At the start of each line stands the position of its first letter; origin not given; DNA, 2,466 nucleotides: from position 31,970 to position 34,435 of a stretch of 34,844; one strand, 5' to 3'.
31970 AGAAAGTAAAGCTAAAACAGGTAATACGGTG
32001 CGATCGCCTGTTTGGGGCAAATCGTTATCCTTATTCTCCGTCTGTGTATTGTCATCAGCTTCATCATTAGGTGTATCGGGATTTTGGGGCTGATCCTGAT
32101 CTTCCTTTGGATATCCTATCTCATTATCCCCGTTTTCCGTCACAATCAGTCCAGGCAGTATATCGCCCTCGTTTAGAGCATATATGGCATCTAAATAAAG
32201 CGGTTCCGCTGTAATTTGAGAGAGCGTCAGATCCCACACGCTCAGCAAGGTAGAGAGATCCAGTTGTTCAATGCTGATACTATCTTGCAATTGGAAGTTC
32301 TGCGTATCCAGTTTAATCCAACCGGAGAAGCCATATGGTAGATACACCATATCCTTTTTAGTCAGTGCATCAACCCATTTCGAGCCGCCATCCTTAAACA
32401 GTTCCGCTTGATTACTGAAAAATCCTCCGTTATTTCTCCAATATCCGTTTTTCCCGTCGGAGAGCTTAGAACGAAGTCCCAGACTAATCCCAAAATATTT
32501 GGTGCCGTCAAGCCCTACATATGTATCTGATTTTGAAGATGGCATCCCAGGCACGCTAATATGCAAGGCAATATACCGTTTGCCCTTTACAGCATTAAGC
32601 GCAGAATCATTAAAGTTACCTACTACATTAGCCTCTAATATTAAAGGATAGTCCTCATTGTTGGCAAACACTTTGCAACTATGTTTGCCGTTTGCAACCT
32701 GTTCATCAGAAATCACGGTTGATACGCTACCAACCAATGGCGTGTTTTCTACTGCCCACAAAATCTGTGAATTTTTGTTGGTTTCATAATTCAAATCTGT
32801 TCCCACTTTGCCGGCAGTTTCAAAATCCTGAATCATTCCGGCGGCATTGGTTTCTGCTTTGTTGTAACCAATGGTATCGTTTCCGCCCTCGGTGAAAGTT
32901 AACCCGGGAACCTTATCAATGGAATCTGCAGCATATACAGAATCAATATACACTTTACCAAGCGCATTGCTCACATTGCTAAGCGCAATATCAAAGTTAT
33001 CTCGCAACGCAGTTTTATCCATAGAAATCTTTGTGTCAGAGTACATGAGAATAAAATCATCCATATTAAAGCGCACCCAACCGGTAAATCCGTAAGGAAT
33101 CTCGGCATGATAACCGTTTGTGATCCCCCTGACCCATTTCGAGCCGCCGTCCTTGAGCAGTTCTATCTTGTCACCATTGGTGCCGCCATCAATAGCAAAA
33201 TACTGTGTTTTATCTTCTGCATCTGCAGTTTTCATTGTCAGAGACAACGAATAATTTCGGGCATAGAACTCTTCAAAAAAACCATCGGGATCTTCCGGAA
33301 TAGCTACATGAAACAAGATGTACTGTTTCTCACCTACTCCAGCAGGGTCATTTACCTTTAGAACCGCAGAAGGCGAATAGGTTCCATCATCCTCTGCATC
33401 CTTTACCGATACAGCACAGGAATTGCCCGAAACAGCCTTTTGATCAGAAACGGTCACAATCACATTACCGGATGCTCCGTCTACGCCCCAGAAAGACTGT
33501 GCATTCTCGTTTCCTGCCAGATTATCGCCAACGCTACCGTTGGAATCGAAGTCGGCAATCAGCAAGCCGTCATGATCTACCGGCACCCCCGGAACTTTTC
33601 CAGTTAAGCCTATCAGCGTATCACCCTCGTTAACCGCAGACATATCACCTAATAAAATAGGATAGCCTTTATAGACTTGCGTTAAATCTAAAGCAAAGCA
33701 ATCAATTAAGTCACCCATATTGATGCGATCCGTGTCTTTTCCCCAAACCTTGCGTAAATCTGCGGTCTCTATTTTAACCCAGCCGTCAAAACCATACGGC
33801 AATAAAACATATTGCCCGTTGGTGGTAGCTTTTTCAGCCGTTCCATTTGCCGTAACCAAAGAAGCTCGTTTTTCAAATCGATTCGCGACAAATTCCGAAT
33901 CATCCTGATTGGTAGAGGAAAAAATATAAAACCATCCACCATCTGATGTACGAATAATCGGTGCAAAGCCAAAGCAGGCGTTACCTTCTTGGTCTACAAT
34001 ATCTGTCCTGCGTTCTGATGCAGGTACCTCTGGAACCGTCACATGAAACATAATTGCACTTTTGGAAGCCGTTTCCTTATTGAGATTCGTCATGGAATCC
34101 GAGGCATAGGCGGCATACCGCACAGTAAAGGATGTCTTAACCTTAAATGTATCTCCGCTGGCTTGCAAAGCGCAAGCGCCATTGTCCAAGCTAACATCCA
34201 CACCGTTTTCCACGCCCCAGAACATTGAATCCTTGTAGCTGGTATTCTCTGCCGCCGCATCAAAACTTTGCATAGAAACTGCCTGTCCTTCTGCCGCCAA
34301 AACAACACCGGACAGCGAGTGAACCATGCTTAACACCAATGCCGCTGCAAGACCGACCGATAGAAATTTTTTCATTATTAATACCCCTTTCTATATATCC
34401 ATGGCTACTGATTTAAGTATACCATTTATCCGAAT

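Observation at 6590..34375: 17-gene co-directional glycan locus where every recognisable glycosidase is cytoplasmic and every surface component is uncharacterised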

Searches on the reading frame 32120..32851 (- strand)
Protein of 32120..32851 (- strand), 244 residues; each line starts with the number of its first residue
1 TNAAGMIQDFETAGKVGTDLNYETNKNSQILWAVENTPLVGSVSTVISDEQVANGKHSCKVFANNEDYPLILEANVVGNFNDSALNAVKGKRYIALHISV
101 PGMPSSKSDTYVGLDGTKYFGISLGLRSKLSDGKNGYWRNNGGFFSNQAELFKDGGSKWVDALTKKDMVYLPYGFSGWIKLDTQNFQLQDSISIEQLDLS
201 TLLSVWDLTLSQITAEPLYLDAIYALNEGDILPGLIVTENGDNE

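Call 88: search_protein_families(library=pfam, proteins=[window:32120-32851:-], max_evalue=5)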
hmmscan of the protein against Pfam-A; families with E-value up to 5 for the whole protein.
window:32120-32851:- (244 aa): 1 family
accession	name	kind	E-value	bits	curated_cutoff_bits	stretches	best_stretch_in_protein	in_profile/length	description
PF16998.10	17kDa_Anti_2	-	0.016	15.4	26.6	1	8-63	32-84/116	17 kDa outer membrane surface antigen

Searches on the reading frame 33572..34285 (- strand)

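Call 88: search_protein_families(library=pfam, proteins=[window:33572-34285:-], max_evalue=5)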
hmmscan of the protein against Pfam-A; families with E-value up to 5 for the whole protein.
window:33572-34285:- (238 aa): 1 family
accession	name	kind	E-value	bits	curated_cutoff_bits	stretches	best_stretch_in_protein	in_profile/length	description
PF20081.4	DUF6475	-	0.044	14.6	28.5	1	116-141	16-40/90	Domain of unknown function (DUF6475)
